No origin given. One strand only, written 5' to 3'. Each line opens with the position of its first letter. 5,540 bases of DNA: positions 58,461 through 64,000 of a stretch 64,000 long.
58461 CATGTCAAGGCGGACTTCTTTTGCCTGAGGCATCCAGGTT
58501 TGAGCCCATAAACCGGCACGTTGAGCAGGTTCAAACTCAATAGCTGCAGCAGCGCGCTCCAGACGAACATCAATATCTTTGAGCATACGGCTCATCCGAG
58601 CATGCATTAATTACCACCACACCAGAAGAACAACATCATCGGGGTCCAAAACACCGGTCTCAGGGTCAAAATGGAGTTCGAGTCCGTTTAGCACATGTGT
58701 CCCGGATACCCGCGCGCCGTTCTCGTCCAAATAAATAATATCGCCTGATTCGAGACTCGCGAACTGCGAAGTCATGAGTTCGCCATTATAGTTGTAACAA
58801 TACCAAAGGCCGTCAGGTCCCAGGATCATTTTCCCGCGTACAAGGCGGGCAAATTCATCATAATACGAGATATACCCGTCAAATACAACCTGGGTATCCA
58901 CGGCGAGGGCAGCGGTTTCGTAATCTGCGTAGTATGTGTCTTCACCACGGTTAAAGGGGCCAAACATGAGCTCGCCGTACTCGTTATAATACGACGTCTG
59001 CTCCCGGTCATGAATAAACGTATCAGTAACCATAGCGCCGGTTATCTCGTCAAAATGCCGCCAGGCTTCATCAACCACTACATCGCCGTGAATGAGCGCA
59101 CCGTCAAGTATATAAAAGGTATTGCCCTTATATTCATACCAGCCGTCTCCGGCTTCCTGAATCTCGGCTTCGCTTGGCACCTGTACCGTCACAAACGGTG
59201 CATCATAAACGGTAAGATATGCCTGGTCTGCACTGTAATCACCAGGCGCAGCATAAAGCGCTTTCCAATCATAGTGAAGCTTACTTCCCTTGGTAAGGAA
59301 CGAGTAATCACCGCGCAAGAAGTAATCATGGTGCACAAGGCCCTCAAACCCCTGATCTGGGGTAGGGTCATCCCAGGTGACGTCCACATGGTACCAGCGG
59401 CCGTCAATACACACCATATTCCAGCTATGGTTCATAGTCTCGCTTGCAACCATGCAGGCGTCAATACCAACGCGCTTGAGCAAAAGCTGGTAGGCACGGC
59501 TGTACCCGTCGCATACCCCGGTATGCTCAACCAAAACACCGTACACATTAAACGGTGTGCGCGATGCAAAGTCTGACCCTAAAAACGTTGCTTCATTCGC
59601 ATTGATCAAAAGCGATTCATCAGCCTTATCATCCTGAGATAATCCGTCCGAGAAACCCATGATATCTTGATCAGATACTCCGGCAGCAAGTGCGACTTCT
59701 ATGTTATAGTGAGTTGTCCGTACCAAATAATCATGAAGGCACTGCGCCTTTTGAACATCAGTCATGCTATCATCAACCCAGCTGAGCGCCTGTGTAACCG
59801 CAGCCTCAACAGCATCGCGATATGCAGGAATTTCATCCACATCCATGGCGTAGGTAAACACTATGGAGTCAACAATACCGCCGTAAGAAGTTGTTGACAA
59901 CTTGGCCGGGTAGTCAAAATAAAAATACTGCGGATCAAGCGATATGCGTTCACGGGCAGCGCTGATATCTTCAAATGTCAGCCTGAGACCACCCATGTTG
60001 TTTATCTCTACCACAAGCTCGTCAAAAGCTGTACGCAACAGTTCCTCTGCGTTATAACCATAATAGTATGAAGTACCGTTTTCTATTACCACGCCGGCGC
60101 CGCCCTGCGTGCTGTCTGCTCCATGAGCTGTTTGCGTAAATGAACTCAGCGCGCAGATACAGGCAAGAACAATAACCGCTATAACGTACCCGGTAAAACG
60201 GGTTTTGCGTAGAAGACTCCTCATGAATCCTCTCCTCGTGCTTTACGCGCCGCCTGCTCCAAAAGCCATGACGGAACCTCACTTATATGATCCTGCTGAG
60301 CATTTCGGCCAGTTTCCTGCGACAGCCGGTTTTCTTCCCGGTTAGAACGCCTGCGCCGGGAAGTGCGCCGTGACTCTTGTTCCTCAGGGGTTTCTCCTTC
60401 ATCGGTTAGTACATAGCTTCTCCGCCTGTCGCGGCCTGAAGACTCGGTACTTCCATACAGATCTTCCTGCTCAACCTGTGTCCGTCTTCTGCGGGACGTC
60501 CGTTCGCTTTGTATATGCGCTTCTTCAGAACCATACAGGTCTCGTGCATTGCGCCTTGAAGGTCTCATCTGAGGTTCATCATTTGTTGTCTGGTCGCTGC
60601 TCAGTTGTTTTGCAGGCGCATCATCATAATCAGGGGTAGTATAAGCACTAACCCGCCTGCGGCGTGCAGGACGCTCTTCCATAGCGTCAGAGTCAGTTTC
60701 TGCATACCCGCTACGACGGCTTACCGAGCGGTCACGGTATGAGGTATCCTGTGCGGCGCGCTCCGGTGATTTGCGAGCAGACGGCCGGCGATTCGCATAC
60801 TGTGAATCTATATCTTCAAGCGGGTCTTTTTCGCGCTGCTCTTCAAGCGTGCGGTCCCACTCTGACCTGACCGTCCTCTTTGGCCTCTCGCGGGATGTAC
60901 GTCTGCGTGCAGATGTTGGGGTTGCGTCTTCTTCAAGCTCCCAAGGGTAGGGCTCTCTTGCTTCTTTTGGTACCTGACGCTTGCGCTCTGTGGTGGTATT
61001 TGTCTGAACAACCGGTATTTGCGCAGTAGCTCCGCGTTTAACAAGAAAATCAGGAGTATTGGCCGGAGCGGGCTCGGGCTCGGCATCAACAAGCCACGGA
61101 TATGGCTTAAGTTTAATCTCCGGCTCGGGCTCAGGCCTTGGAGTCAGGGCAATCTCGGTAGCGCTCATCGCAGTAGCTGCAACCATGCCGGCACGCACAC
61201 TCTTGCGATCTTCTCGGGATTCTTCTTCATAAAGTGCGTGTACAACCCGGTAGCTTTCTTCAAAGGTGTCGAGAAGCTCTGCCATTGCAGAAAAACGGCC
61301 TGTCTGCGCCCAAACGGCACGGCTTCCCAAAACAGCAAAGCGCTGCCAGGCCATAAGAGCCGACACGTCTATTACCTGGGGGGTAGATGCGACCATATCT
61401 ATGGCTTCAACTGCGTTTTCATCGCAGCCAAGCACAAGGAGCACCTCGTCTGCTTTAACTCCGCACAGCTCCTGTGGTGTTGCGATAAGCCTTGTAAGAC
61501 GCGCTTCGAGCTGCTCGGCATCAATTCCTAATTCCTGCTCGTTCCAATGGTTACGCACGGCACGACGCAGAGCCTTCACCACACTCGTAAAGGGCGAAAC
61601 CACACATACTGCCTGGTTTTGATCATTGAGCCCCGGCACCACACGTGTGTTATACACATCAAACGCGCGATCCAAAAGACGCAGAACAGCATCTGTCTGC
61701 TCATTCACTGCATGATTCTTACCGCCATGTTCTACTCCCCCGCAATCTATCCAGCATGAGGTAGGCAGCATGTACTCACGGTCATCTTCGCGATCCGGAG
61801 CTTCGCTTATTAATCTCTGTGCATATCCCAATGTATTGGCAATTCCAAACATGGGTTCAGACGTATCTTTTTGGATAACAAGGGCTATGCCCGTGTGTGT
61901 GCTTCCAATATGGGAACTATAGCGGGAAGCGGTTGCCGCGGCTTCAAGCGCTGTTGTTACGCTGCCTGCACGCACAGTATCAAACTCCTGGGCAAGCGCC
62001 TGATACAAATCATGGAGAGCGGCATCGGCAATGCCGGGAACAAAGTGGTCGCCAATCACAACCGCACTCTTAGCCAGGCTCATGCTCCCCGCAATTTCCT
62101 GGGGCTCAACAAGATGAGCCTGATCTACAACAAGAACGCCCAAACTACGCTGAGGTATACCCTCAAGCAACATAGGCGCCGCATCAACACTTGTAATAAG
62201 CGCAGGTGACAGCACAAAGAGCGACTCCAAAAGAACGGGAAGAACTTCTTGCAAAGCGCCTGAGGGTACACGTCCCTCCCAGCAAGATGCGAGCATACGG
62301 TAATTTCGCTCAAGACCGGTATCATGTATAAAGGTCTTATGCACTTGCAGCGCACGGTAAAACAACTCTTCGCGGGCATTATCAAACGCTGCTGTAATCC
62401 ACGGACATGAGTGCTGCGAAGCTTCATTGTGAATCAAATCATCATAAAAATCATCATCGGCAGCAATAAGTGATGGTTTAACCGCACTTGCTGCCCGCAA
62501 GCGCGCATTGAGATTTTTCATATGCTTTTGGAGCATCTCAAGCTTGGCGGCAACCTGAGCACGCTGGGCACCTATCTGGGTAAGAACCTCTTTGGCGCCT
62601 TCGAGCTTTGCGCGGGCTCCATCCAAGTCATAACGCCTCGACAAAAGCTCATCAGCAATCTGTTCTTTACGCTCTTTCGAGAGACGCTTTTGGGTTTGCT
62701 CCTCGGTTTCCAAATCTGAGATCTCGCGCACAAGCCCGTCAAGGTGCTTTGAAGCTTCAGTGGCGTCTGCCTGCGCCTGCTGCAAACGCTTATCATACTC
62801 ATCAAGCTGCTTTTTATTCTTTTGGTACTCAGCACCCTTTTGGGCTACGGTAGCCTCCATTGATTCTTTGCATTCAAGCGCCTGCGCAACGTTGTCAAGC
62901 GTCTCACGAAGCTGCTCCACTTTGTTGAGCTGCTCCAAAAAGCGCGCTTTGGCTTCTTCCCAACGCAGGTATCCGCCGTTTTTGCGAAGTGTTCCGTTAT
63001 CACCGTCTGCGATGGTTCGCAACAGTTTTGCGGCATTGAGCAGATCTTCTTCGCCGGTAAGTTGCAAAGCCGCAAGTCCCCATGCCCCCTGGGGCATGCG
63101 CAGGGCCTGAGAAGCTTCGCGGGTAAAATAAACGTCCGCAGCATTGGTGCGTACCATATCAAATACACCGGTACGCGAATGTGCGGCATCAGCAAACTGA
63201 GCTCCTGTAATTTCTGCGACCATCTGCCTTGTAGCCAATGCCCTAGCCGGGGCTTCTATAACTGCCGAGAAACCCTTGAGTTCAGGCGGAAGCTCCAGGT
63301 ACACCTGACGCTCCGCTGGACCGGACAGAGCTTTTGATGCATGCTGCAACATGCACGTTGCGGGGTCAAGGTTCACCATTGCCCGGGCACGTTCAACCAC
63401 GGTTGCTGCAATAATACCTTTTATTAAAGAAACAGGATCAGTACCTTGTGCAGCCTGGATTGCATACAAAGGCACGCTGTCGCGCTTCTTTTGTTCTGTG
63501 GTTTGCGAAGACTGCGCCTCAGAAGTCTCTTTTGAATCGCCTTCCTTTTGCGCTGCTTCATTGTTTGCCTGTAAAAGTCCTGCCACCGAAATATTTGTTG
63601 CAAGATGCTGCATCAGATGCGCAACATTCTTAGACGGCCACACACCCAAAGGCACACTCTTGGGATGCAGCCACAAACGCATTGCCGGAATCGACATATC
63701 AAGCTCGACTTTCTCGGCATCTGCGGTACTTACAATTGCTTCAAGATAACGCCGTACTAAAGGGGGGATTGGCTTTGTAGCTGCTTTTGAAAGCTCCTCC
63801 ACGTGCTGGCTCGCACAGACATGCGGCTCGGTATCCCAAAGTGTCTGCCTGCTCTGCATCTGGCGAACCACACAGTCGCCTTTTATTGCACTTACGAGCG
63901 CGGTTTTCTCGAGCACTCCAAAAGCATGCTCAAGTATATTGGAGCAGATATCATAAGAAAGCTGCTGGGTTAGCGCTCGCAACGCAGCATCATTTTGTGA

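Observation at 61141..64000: SF1/Upf1-like helicase homologue in which every catalytic motif I can align appears decayed, interrupted by a ~165-aa coiled coil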

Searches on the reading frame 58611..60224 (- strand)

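Call 20: search_protein_families(library=pfam, proteins=[window:58611-60224:-], max_evalue=0.001)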
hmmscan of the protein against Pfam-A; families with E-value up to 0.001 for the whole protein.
window:58611-60224:- (537 aa): 2 families
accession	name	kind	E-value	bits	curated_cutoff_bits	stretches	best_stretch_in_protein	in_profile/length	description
PF01841.26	Transglut_core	-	2.9e-08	34.4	23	1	226-281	42-107/108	Transglutaminase-like superfamily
PF19127.6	Choline_bind_3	-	8.6e-07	29.2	27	0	366-403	8-47/47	Choline-binding repeat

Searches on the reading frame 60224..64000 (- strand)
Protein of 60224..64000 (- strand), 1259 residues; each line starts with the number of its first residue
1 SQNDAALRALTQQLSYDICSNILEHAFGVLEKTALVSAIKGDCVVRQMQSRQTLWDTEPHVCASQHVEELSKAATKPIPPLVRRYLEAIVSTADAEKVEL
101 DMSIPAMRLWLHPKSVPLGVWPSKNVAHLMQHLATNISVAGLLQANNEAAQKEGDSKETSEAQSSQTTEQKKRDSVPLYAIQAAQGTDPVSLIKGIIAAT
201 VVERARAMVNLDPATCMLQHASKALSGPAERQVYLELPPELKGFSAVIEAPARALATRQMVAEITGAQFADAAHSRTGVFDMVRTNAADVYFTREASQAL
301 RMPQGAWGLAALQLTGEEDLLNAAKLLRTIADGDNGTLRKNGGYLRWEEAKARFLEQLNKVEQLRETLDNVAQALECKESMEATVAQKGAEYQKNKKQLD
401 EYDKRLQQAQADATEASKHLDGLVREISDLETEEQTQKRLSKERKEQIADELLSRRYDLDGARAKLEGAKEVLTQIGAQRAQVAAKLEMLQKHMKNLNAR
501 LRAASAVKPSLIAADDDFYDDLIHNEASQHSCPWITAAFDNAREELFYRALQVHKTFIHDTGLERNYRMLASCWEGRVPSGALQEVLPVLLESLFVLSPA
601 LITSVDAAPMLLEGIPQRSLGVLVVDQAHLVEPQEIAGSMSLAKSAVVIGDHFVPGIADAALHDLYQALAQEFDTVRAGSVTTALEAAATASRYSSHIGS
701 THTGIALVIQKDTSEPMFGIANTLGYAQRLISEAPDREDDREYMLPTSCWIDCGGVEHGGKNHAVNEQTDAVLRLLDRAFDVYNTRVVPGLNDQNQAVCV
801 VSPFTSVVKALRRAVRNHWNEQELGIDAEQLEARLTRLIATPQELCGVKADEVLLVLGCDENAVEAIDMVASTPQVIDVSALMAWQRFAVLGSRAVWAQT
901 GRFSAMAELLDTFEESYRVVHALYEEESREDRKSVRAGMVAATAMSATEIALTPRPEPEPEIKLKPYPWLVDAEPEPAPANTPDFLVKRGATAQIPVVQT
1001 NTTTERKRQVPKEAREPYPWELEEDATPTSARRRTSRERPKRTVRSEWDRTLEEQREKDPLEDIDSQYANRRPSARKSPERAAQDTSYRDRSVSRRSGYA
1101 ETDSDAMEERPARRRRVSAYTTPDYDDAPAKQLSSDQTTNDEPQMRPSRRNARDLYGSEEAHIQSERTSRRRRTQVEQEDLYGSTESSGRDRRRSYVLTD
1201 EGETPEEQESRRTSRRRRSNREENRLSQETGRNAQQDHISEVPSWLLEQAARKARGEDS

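Call 3: search_protein_families(library=pfam, proteins=[window:60224-64000:-], max_evalue=1)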
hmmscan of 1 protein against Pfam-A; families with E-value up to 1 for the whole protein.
window:60224-64000:- (1259 aa): 4 families
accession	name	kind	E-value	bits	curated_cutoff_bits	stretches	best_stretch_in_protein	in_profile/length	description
PF24692.1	DUF7659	-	0.064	13.7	27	1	376-451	4-79/135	Family of unknown function (DUF7659)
PF08201.16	BssC_TutF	-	0.069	13.6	25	1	39-66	23-50/56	BssC/TutF protein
PF22828.1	HphA_N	-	0.12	13.2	22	1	260-292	62-95/110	HphA N-terminal heme-binding domain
PF03080.22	Neprosin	-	0.23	11.2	22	1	90-147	78-140/214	Neprosin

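Call 6: search_protein_families(library=ncbifam, proteins=[window:60224-64000:-], max_evalue=1)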
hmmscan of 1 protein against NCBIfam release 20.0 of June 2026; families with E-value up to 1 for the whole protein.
window:60224-64000:- (1259 aa): 11 families
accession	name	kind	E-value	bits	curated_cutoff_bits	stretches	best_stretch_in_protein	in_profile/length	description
NF003034.1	PRK03918.1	equivalog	3.7e-05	21.9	700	1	348-540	251-446/878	DNA double-strand break repair ATPase Rad50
TIGR02168.1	SMC_prok_B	equivalog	0.0001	20.2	567.35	1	359-502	232-368/1181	chromosome segregation protein SMC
TIGR02169.1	SMC_prok_A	equivalog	0.0003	18.6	729.4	1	350-505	328-476/1165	chromosome segregation protein SMC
NF045487.1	ASRP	equivalog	0.0012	17.5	300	1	351-501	323-469/593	archaea-specific SMC-related protein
TIGR04527.1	mycoplas_twoTM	subfamily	0.034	13.8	125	1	350-498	38-174/248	MG_279/MG_280 family protein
NF041034.1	Rad50_Sulf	equivalog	0.051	11.4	1000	1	362-501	545-686/872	DNA double-strand break repair ATPase Rad50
NF047516.1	LA_3659_fam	equivalog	0.085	12.4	36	1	348-426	71-149/221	LA_3659 family protein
NF047514.1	SpiroCoCo_N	equivalog_domain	0.085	12.4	75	1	348-426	71-149/221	SpiroCoCo family coiled-coil protein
TIGR04523.1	Mplasa_alph_rch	subfamily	0.096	10.6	270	1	357-478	94-208/745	helix-rich protein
NF043078.1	MMSYN1_0168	equivalog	0.11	11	800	1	350-469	228-332/649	oligopeptide ABC transporter ATP-binding protein OppF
NF041751.2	sbcc_Staph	equivalog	0.11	10.5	920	1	356-493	373-508/1007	exonuclease subunit SbcC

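Call 7: search_protein_families(library=padloc, proteins=[window:60224-64000:-], max_evalue=1)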
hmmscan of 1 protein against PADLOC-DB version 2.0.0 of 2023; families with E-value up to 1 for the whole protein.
window:60224-64000:- (1259 aa): 5 families
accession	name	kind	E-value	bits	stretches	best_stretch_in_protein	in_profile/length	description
PDLC03924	MkoC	-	1.6e-09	34.4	1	352-820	407-882/1136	-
PDLC03865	LmuB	-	0.00022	17.5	1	344-514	278-440/1007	-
PDLC01808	CARF1--CARF_HEPN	-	0.003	14.7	1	439-499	233-293/529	-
PDLC04965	PDC-S23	-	0.043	11.2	1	352-450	127-227/327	-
PDLC00006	DruC1|DruC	-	0.11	8.9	1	359-503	175-318/626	Unknown function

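Call 8: find_homologous_proteins(query=window:60224-64000:-, region=1-860)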
Query window:60224-64000:-, residues 1-860 (860 aa): 2 proteins with E <= 0.001 among 8000 candidates.
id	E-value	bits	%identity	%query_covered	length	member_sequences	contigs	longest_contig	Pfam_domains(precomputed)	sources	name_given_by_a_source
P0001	0.0e+0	1152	99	63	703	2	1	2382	-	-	-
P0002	3.8e-19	87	23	87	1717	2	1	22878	PF13087.13,PF13086.13,PF01443.25,PF13604.13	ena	-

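Call 12: find_related_loci(query=P0001, collection=genome_contigs, flank=10000)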
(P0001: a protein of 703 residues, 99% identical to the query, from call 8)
Query P0001 (703 aa) in genome_contigs; peptide patterns used: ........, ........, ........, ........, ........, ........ (x = any residue, [..] = any of these).
61 stretches matched a pattern, but none encodes a relative of the query by tblastn (E <= 1e-3).

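Call 14: find_encoding_contigs(protein=P0002, flank=10000, max_places=4)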
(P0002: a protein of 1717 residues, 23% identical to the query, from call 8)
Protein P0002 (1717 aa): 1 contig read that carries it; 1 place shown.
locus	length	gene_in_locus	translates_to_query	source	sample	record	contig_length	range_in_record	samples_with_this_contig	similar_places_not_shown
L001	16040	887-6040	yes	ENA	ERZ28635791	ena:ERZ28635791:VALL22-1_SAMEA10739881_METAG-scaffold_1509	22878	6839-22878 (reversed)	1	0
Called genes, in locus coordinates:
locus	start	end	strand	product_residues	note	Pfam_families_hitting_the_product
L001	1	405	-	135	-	?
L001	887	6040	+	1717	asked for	PF01443:Viral_helicase1 (faint), PF13604:AAA_30 (faint), PF13086:AAA_11, PF13087:AAA_12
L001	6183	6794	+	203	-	-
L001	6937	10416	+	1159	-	-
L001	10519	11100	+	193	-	PF00574:CLP_protease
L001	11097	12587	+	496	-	PF02534:T4SS-DNA_transf, PF10412:TrwB_AAD_bind (weak), PF12696:TraG-D_C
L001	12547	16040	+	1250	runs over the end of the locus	-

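Call 15: find_encoding_contigs(protein=P0001, flank=10000, max_places=4)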
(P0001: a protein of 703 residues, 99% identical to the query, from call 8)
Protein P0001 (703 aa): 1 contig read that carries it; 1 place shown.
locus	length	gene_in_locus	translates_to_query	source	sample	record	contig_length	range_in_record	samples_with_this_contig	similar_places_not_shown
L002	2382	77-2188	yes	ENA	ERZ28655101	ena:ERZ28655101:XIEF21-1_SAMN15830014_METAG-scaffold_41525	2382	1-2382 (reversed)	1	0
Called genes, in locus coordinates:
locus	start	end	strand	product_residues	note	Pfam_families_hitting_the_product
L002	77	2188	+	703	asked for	-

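Call 21: search_protein_families(library=padloc, proteins=[P0002], max_evalue=0.001)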
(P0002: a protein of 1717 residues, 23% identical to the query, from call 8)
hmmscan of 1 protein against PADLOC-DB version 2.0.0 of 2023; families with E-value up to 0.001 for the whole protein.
P0002 (1717 aa): 7 families
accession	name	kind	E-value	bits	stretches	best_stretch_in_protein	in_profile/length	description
PDLC03924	MkoC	-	5.8e-61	204.8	1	425-1275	265-950/1136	-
PDLC03920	MkoA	-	1.1e-27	94.8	2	982-1280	790-1086/1112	-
PDLC03921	MkoA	-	8.4e-17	58.2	1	1206-1284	1506-1582/1607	-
PDLC05009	PDC-S37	-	1.2e-10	37.8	1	980-1021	934-975/1550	-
PDLC02194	Hhe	-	1.2e-07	27.3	1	978-1024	1375-1421/1911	-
PDLC04140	mad8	-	3.2e-06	24.9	1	423-456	24-59/314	mads_8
PDLC05065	PDC-S68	-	0.00088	15.1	0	431-458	625-652/1221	-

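Call 29: search_protein_families(library=ncbifam, proteins=[P0002], max_evalue=0.00001)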
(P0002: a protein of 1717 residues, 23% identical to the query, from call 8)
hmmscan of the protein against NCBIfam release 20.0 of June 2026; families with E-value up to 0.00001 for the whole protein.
P0002 (1717 aa): 4 families
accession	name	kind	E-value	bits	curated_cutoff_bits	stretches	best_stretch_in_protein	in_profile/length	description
TIGR00376.1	TIGR00376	hypoth_equivalog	4.7e-16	58.4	348.9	0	1212-1287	554-629/639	IGHMBP2 family helicase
NF058533.1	antiphage_ProA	equivalog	7.4e-11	40.2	1500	1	979-1021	1299-1341/1903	anti-phage protein ProA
NF042953.1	Hhe_antiphage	equivalog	1.4e-10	39.3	2000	1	979-1022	1277-1320/1797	DUF4011 domain-containing anti-phage protein Hhe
NF040671.1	PLuB_AAA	exception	1.4e-10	39.3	999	1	949-1027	928-1006/1256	PLuB system helicase-like protein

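Call 69: predict_structure(alignment_id=A2)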
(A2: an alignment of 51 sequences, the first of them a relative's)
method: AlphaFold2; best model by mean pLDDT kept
length: 378 residues; sequences in the alignment: 51
mean_pLDDT: 77.8   pTM: 0.74
mean pLDDT of the five models: 77.8, 76.0, 75.7, 75.2, 74.8
residues with pLDDT >= 90: 95; 70-90: 167; 50-70: 101; < 50: 15
segments of 3 or more residues with pLDDT < 50: 354-356, 370-378
pLDDT, mean of each block of 10 residues (from residue 1): 87 90 72 76 88 67 58 77 91 89 77 93 95 93 81 77 95 95 92 75 74 60 69 87 85 77 90 88 67 84 81 79 62 69 66 50 55 39
secondary structure, 60 per line:
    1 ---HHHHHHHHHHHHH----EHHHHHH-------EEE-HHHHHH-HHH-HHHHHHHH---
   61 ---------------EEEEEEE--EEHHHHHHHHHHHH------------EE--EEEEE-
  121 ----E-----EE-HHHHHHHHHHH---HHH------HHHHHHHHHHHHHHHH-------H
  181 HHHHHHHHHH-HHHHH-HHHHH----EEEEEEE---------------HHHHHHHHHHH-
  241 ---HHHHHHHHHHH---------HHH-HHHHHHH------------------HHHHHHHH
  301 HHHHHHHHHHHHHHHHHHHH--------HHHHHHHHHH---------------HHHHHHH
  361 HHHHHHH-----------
elements in order: H4-16 H22-27 E35-37 H39-44 H50-57 E76-82 H87-98 E115-119 H134-144 H157-172 H180-190 H192-196 H198-202 E207-213 H229-239 H244-254 H268-274 H293-320 H329-338 H354-367

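Call 74: fold_search(model_id=the predicted structure, library=pdb)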
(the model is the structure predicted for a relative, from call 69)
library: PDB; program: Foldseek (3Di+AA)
matches with E <= 10: 92; with E <= 0.001: 0
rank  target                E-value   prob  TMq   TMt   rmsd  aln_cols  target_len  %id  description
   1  4nxo_A                9.3e-01  0.07  0.14  0.07  17.7       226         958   12  Crystal Structure of Insulin Degrading Enzyme in complex with BDM44768 (released 2015-10-07)
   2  3hgz_B                1.0e+00  0.05  0.13  0.06  18.3       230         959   12  Crystal structure of human insulin-degrading enzyme in complex with amylin (released 2009-12-08)
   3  4lte_A                1.2e+00  0.06  0.13  0.07  19.1       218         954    8  Structure of Cysteine-free Human Insulin Degrading Enzyme in Complex with Macrocyclic Inhibitor (released 2014-05-21)
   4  2jbu_B                1.2e+00  0.06  0.13  0.06  18.7       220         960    9  Crystal structure of human insulin degrading enzyme complexed with co- purified peptides. (released 2007-07-03)
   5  7k1f_A                1.3e+00  0.06  0.14  0.07  17.5       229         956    9  Crystal structure of human insulin degrading enzyme (IDE) in complex with compound BDM_88558 (released 2021-09-22)
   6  4qia_A                1.3e+00  0.05  0.13  0.07  19.7       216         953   12  Crystal structure of human insulin degrading enzyme (ide) in complex with inhibitor N-benzyl-N-(carboxymethyl)glycyl-L (released 2015-05-13)
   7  4re9_A                1.3e+00  0.05  0.13  0.06  18.0       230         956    9  Crystal structure of human insulin degrading enzyme (IDE) in complex with compound 71290 (released 2015-09-30)
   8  3e4z_B                1.4e+00  0.06  0.14  0.07  17.7       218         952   11  Crystal structure of human insulin degrading enzyme in complex with insulin-like growth factor II (released 2009-08-18)
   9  3n56_B                1.4e+00  0.04  0.12  0.06  18.2       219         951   10  Crystal Structure of human Insulin-degrading enzyme (IDE) in complex with human B-type natriuretic peptide (BNP) (released 2010-11-17)
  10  5cjo_A                1.5e+00  0.05  0.13  0.06  19.1       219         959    8  Crystal Structure Analysis of Elbow-Engineered-Fab-Bound Human Insulin Degrading Enzyme (IDE) in Complex with Insulin (released 2016-07-20)
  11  2wk3_B                1.5e+00  0.04  0.12  0.06  20.2       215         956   12  Crystal structure of human insulin-degrading enzyme in complex with amyloid-beta (1-42) (released 2009-11-03)
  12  8p65_B                1.8e+00  0.05  0.12  0.10  18.2       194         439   11  Cytochrome bc1 complex (Bos taurus) (released 2024-07-03)
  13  3e4a_A                1.8e+00  0.05  0.13  0.06  19.1       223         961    9  Human IDE-inhibitor complex at 2.6 angstrom resolution (released 2009-05-19)
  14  2g56_B                1.8e+00  0.05  0.14  0.06  18.5       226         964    9  crystal structure of human insulin-degrading enzyme in complex with insulin B chain (released 2006-10-24)
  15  5yei_B                1.8e+00  0.02  0.07  0.13  20.8       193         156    9  Mechanistic insight into the regulation of Pseudomonas aeruginosa aspartate kinase (released 2018-08-29)
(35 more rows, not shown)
